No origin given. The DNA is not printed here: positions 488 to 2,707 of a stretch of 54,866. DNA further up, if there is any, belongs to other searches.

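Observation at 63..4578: Compact type V-F-like CRISPR-Cas locus: degenerate cas4, a 639-aa Cas12f/Cas14-type RuvC effector, a tracrRNA region and a 23-repeat array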

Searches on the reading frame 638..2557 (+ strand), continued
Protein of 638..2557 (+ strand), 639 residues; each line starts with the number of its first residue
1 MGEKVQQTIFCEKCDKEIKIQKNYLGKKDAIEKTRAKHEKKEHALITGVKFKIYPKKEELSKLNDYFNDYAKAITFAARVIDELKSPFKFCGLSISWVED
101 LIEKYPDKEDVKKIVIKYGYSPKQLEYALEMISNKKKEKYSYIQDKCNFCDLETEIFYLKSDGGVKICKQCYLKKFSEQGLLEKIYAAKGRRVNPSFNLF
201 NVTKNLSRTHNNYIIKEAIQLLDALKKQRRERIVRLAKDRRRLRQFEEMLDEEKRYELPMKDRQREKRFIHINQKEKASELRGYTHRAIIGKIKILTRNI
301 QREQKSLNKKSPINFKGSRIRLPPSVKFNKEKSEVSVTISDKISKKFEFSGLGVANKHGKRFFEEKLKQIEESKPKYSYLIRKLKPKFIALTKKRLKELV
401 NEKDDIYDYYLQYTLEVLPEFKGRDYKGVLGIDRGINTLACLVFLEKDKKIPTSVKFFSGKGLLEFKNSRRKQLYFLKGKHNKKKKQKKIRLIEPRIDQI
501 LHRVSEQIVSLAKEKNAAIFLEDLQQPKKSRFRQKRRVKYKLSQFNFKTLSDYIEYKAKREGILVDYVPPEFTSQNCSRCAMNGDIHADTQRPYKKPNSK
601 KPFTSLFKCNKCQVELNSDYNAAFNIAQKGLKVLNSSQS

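Call 36: fold_search(model_id=the predicted structure, library=pdb)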
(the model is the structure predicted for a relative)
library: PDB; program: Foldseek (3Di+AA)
matches with E <= 10: 211; with E <= 0.001: 75
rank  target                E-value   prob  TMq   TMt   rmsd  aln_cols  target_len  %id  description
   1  8j12_A                7.5e-14  1.00  0.40  0.56   9.0       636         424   15  Cryo-EM structure of the AsCas12f-sgRNA-target DNA ternary complex (released 2023-09-27)
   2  8dzj_A                1.5e-13  1.00  0.41  0.59   9.4       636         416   15  Cryo-EM structure of Acidibacillus sulfuroxidans Cas12f in complex with sgRNA and target DNA (released 2023-07-12)
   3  8j1j_A                1.6e-13  1.00  0.39  0.55  13.6       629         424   16  Cryo-EM structure of the AsCas12f-YHAM-sgRNAS3-5v7-target DNA (released 2023-09-27)
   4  8j3r_A                1.6e-13  1.00  0.39  0.55  13.8       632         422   17  Cryo-EM structure of the AsCas12f-HKRA-sgRNAS3-5v7-target DNA (released 2023-09-27)
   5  8j3r_B                2.8e-13  1.00  0.24  0.38  18.4       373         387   21  Cryo-EM structure of the AsCas12f-HKRA-sgRNAS3-5v7-target DNA (released 2023-09-27)
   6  7wju_A                3.8e-13  1.00  0.38  0.55  13.5       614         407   16  Cryo-EM structure of the AsCas12f1-sgRNAv1-dsDNA ternary complex (released 2023-01-18)
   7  8j1j_B                1.5e-12  1.00  0.24  0.39  19.2       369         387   21  Cryo-EM structure of the AsCas12f-YHAM-sgRNAS3-5v7-target DNA (released 2023-09-27)
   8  8hr5_A                4.1e-12  1.00  0.36  0.46  15.0       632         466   17  Cryo-EM structure of the CnCas12f1-sgRNA-DNA complex (released 2023-09-06)
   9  8j12_B                1.1e-11  1.00  0.25  0.39  19.6       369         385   22  Cryo-EM structure of the AsCas12f-sgRNA-target DNA ternary complex (released 2023-09-27)
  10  9nzq_A                3.5e-11  1.00  0.34  0.48  10.3       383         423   17  Cryo-EM structure of OsCas12f-gRNA-DNA ternary complex. State II (released 2026-04-08)
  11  7wb0_A                1.2e-10  1.00  0.44  0.37  14.7       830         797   13  PlmCasX-sgRNAv1-dsDNA ternary complex at nts loading state with flexible H2 domain (released 2022-03-16)
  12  9nzs_A                2.0e-10  1.00  0.32  0.48  14.4       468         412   17  Cryo-EM structure of OsCas12f-gRNA-DNA ternary complex. State III (released 2026-04-08)
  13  9nzr_B                1.7e-09  1.00  0.23  0.32  25.0       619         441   13  Structure of Al3Cas12f State II (released 2026-04-08)
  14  9nzr_A                1.9e-09  1.00  0.37  0.49  11.1       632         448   14  Structure of Al3Cas12f State II (released 2026-04-08)
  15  9i8y_A                3.0e-09  1.00  0.30  0.43  10.2       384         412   18  SpCas12Cas12f1 in complex with sgRNA and cognate DNA (released 2025-07-23)
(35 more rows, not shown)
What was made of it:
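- The fold is closest to solved Cas12f structures (call 36).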

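Call 45: find_encoding_contigs(protein=P0003, flank=6000, max_places=2)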
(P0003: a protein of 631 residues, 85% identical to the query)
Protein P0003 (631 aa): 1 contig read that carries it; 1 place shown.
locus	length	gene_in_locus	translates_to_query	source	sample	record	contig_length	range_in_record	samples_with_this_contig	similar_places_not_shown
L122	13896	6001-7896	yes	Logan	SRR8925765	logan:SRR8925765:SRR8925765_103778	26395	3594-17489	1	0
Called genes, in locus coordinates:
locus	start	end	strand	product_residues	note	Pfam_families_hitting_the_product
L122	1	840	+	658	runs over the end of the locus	-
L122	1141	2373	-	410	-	PF02310:B12-binding, PF04055:Radical_SAM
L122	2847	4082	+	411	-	PF11614:FixG_C (faint)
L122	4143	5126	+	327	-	PF01867:Cas_Cas1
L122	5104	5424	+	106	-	PF09827:CRISPR_Cas2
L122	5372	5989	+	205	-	PF01930:Cas_Cas4 (weak)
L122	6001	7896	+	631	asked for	PF18516:RuvC_1 (faint), PF07282:Cas12f1-like_TNB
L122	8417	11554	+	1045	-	PF02463:SMC_N, PF13175:AAA_15, PF13304:AAA_21 (faint), PF13476:AAA_23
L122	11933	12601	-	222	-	PF26468:GIY_YIG_3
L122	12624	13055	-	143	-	PF21818:DUF6884, PF03883:H2O2_YaaD (faint)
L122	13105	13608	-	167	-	PF06185:YecM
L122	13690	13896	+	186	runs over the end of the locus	PF00160:Pro_isomerase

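Call 46: find_encoding_contigs(protein=P0002, flank=6000, max_places=2)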
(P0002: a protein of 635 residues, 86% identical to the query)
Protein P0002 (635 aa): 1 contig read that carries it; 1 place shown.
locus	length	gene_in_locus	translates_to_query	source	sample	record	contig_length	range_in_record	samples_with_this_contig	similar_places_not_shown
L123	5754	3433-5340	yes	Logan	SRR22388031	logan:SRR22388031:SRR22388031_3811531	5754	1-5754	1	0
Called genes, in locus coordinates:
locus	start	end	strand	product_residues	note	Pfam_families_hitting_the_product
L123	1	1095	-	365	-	?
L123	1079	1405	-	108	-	-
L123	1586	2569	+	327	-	PF01867:Cas_Cas1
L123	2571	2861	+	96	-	PF09827:CRISPR_Cas2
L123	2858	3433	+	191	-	PF01930:Cas_Cas4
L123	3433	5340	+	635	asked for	PF18516:RuvC_1 (faint), PF07282:Cas12f1-like_TNB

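Call 56: search_protein_families(library=padloc, proteins=[window:638-2554:+, L001:1703-2269:+, L001:1417-1710:+, L001:435-1412:+], max_evalue=0.001)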
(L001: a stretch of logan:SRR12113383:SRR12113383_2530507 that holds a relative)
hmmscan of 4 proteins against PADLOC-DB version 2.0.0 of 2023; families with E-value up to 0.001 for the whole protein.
window:638-2554:+ (639 aa): 16 families
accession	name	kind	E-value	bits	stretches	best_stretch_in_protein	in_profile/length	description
PDLC01673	Cas12f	-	9.7e-154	511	1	47-633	2-503/507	CAS-V-F; effector__SPE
PDLC01677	Cas12f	-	8.3e-146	484.9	1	47-634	2-504/506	Cas14b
PDLC00932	Cas12u3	-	4.9e-26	90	1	242-636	47-394/398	Cas12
PDLC01691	Cas12f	-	1e-24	86.1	1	304-629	86-328/332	CAS-V-F; effector__SPE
PDLC01699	Cas12f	-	9.1e-24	82.5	1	262-633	69-394/399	CAS-V-F; effector__SPE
PDLC01654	Cas12b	-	1.7e-14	51.6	1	465-631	453-617/664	CAS-V-B; effector__SPE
PDLC01656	Cas12b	-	1.7e-14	51.6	1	465-631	453-617/664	Cas12b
PDLC01039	Csx1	-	2.9e-14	51.4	1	345-627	96-308/315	found elsewhere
PDLC01672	Cas12f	-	3.6e-14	50.6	1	414-632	265-480/486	CAS-V-F; effector__SPE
PDLC01689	Cas12f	-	2.6e-10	38.2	1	418-577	283-427/471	CAS-V-F; effector__SPE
PDLC00933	Cas12u4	-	3.8e-10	37.2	1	524-632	346-440/488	Cas12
PDLC01700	Cas12f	-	1.6e-09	35.2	1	525-632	333-426/458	CAS-V-F; effector__SPE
PDLC01674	Cas12f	-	1.7e-06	25.3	1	293-633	49-361/389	CAS-V-F; effector__SPE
PDLC01678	Cas12f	-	1.7e-06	25.3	1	293-633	49-361/389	Cas14c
PDLC01692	Cas12f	-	2.9e-05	21.1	1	532-629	448-528/532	CAS-V-F; effector__SPE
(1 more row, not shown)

L001:1703-2269:+ (189 aa): 14 families
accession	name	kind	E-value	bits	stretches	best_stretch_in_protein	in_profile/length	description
PDLC02087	Cas4b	-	5.1e-24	83.4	1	5-186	3-185/189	-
PDLC00943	Cas4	-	7.7e-19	66.3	1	6-178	2-167/180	CRISPR-associated protein Cas4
PDLC01250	Cas4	-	2.1e-17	61.9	1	6-178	2-157/168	"CAS-I,CAS-II,CAS-III,CAS-IV,CAS-V,CAS-VI; acquisition_associated"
PDLC00944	Cas4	-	8.7e-17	59.9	1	6-178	2-165/177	Cas4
PDLC02083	Cas4_II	-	9.8e-17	60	1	5-180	2-174/186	-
PDLC02034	Cas4d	-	2.1e-15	54.9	1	3-179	4-170/192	-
PDLC01447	Cas4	-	3.4e-15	54.9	1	4-177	4-146/161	"CAS-I,CAS-II,CAS-III,CAS-IV,CAS-V,CAS-VI; acquisition_associated"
PDLC01611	Cas4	-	2.4e-12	45.4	1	7-184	2-150/158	"CAS-I,CAS-II,CAS-III,CAS-IV,CAS-V,CAS-VI; acquisition_associated"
PDLC01773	Cas4c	-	3.4e-10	37.7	1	5-177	20-182/229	-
PDLC01747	Cas1g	-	8.1e-10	35.9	1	7-179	3-166/523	-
PDLC02067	Cas1b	-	4.2e-09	33.7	1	12-184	5-168/533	-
PDLC02035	Cas4d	-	6.9e-08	30.2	1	5-179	6-164/196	-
PDLC01771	Cas4b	-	6.7e-06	24.4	0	79-177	53-147/162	-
PDLC02086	Cas4b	-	0.00088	17.4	0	79-184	52-153/161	-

L001:1417-1710:+ (98 aa): 19 families
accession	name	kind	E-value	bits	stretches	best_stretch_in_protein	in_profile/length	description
PDLC02077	Cas2b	-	4.7e-24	82.7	1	1-88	1-88/96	-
PDLC01443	Cas2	-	8.2e-23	78.8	1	1-85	1-82/86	"CAS-I,CAS-II,CAS-III,CAS-IV,CAS-V,CAS-VI; acquisition_2"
PDLC01338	Cas2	-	2.1e-21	74.3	1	3-80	1-74/76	"CAS-I,CAS-II,CAS-III,CAS-IV,CAS-V,CAS-VI; acquisition_2"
PDLC00936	Cas2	-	3.4e-18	63.9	1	4-79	2-80/83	Cas2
PDLC01649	Cas2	-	1.2e-17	62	1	1-72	1-70/70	"CAS-I,CAS-II,CAS-III,CAS-IV,CAS-V,CAS-VI; acquisition_2"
PDLC00935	Cas2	-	6.6e-17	59.7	1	1-91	1-93/96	CRISPR-associated endonuclease Cas2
PDLC01525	Cas2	-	3e-16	57.9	1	4-79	4-78/90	"CAS-I,CAS-II,CAS-III,CAS-IV,CAS-V,CAS-VI; acquisition_2"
PDLC02075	Cas2a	-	3.2e-15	54.3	1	1-80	1-80/85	-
PDLC01749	Cas2b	-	7.5e-15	53.2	1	3-84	3-79/87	-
PDLC01251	Cas2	-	1.4e-14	52.1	1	1-79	1-77/84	"CAS-I,CAS-II,CAS-III,CAS-IV,CAS-V,CAS-VI; acquisition_2"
PDLC02074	Cas2_IIIb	-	1.4e-14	51.9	1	5-75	5-73/86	-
PDLC02076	Cas2b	-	2.9e-13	48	1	4-83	4-81/87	-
PDLC02070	Cas2_II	-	1.2e-12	46.1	1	4-94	4-89/89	-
PDLC02027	Cas2d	-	1.5e-11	42.6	1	1-84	1-81/89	-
PDLC01748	Cas2_IIIa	-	8.2e-11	40.3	1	3-88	3-81/88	-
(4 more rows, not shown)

L001:435-1412:+ (326 aa): 30 families (the best 25 are shown)
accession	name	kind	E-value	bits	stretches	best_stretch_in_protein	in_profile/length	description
PDLC02066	Cas1b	-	5.7e-94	313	1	1-315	1-321/322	-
PDLC00927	Cas1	-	1e-81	272.7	1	3-318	2-324/327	CRISPR-associated endonuclease Cas1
PDLC01248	Cas1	-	4e-76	254.3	1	1-315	1-289/289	"CAS-I,CAS-II,CAS-III,CAS-IV,CAS-V,CAS-VI; acquisition_1"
PDLC01608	Cas1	-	4.9e-73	244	1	3-281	1-274/276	"CAS-I,CAS-II,CAS-III,CAS-IV,CAS-V,CAS-VI; acquisition_1"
PDLC01449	Cas1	-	2.1e-69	231.9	1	2-317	3-284/285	"CAS-I,CAS-II,CAS-III,CAS-IV,CAS-V,CAS-VI; acquisition_1"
PDLC00928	Cas1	-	1.8e-67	225.6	1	2-314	2-314/315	Cas1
PDLC01249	Cas1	-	7.4e-64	213.6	1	3-259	1-245/246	"CAS-I,CAS-II,CAS-III,CAS-IV,CAS-V,CAS-VI; acquisition_1"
PDLC02064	Cas1a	-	9.4e-56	187.5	1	3-292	4-252/277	-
PDLC01743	Cas1c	-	5.9e-51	171.7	1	3-325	8-336/337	-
PDLC02062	Cas1_II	-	2.7e-49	166.2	1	2-317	3-308/317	-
PDLC01747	Cas1g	-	2.9e-49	166.1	1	5-320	202-517/523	-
PDLC02025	Cas1d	-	9.5e-49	164.6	1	5-316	6-307/316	-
PDLC02063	Cas1_IIIb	-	1.3e-47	160.7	1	2-321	312-611/617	-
PDLC01334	Cas1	-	2.1e-45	153.5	1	4-321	6-333/336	"CAS-I,CAS-II,CAS-III,CAS-IV,CAS-V,CAS-VI; acquisition_1"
PDLC00923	Cas1c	-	1.7e-44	150.5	1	4-325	7-340/340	"CRISPR-associated endonuclease Cas1, subtype I-C/DVULG"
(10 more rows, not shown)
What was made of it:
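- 69..638 (+): cas4 (189 codons). The start codon is ATG in L001 but ATT in the window, and the first canonical start in the window is TTG at 93. The RecB-type nuclease fold is kept, but the catalytic Glu is Gln (PLQLK), the Tyr of QhXXY is lost, and the C-terminal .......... is reduced to one Cys. PADLOC Cas4b 5e-24 (call 56).
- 638..2557 (+): cas12f2 (cas14b), 639 aa. RuvC residues D433, E522, D619. TNB zinc ribbon C577/C580/C609/C612. REC zinc finger C147/C150/C168/C171. PADLOC 'Cas14b' 8e-146 (call 56).
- PADLOC Cas14b 8e-146 (call 56).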

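Call 67: search_protein_representatives(protein=window:638-2554:+)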
Query: 639 residues. Proteins with E-value up to 0.001 (for the whole library): 2014; up to 1e-10: 206; up to 1e-30: 18. The best 150 are listed.
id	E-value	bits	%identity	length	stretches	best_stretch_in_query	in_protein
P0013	5.6e-192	656.1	58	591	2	133-635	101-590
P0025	9.5e-121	420.9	47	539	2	132-636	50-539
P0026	2.0e-120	419.8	46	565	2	136-637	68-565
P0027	3.7e-95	336.4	53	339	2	132-380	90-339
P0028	8.7e-81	288.9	41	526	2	123-636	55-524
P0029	1.3e-79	285.0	41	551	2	133-632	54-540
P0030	1.2e-78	281.9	39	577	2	146-636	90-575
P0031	8.1e-73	262.6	49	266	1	167-433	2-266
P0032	4.6e-69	250.2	53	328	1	305-635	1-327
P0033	1.3e-59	219.0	45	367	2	138-445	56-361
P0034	1.2e-51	192.7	35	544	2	135-632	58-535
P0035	4.2e-43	164.5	43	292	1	314-637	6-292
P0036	6.0e-38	147.4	95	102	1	482-563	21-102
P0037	9.7e-38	146.7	48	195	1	430-632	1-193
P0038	6.9e-37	143.9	31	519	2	140-632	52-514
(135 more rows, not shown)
